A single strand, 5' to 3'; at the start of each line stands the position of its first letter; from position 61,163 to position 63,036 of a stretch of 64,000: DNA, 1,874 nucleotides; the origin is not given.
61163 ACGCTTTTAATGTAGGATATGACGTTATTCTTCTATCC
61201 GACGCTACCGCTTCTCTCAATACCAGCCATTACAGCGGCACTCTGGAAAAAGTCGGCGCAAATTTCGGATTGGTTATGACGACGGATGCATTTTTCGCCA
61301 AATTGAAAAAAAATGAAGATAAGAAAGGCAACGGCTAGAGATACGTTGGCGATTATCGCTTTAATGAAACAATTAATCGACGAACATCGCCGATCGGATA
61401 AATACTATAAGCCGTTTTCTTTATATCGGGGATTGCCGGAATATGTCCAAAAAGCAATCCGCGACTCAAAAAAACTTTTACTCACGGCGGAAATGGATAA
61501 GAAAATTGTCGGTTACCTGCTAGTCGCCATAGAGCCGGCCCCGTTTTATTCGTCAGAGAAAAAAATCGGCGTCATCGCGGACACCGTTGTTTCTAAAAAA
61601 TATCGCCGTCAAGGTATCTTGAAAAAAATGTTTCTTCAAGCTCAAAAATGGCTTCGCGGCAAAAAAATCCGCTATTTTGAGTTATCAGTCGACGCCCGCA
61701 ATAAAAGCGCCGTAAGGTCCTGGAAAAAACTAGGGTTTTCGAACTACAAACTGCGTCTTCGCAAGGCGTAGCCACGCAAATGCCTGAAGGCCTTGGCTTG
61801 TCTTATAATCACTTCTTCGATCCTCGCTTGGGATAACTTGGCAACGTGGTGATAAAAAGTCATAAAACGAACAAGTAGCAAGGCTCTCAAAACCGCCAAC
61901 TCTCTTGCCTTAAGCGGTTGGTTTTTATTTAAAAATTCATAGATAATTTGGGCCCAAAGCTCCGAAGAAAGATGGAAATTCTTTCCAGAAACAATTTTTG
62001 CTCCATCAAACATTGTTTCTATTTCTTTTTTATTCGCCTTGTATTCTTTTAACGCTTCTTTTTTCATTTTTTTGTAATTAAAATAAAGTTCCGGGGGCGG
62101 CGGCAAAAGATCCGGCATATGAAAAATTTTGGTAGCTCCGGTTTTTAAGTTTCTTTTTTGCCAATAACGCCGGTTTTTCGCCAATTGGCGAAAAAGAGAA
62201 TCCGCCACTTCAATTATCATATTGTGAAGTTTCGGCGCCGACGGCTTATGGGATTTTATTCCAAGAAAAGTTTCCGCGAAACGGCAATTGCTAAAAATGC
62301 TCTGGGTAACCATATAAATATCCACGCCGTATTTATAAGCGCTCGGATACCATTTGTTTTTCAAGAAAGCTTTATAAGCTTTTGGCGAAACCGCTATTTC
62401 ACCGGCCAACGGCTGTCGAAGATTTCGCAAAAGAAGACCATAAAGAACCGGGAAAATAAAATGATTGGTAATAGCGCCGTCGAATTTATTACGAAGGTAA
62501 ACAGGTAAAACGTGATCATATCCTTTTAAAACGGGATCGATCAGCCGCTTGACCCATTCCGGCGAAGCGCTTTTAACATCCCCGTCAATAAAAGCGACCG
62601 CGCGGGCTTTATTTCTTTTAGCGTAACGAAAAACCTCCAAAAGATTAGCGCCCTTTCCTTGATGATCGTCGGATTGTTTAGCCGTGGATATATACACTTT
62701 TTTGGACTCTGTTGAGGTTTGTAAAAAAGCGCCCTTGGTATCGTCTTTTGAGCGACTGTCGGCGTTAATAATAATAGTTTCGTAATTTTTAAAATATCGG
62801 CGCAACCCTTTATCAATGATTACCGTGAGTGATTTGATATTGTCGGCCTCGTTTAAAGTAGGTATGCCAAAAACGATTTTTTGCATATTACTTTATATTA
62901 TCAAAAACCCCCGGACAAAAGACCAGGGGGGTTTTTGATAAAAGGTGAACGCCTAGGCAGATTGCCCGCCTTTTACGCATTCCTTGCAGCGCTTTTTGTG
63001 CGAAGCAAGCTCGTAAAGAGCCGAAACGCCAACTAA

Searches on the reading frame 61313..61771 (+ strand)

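Call 57: search_protein_families(library=pfam, proteins=[window:61313-61771:+], max_evalue=0.01)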
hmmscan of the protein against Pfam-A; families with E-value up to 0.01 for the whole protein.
window:61313-61771:+ (152 aa): 5 families
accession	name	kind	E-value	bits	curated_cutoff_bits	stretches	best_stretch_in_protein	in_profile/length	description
PF00583.31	Acetyltransf_1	-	4.4e-14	53.2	20.7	1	43-142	22-116/116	Acetyltransferase (GNAT) family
PF13673.13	Acetyltransf_10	-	1.6e-09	38.3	23.6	1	43-145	20-110/128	Acetyltransferase (GNAT) domain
PF13508.13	Acetyltransf_7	-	4.3e-08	33.9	27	1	56-143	5-83/84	Acetyltransferase (GNAT) domain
PF13420.13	Acetyltransf_4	-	0.00088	19.8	24.3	1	3-144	1-136/155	Acetyltransferase (GNAT) domain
PF08444.16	Gly_acyl_tr_C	-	0.0028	18.3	27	1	95-143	29-76/89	Aralkyl acyl-CoA:amino acid N-acyltransferase, C-terminal region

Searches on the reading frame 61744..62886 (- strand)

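Call 57: search_protein_families(library=pfam, proteins=[window:61744-62886:-], max_evalue=0.01)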
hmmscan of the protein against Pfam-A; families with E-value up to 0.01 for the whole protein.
window:61744-62886:- (380 aa): 1 family
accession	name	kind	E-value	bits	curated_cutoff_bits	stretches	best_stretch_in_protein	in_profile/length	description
PF21969.2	MGS_GT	-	4.8e-06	26.6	27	1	68-209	64-212/239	Mannosylglycerate synthase, GT domain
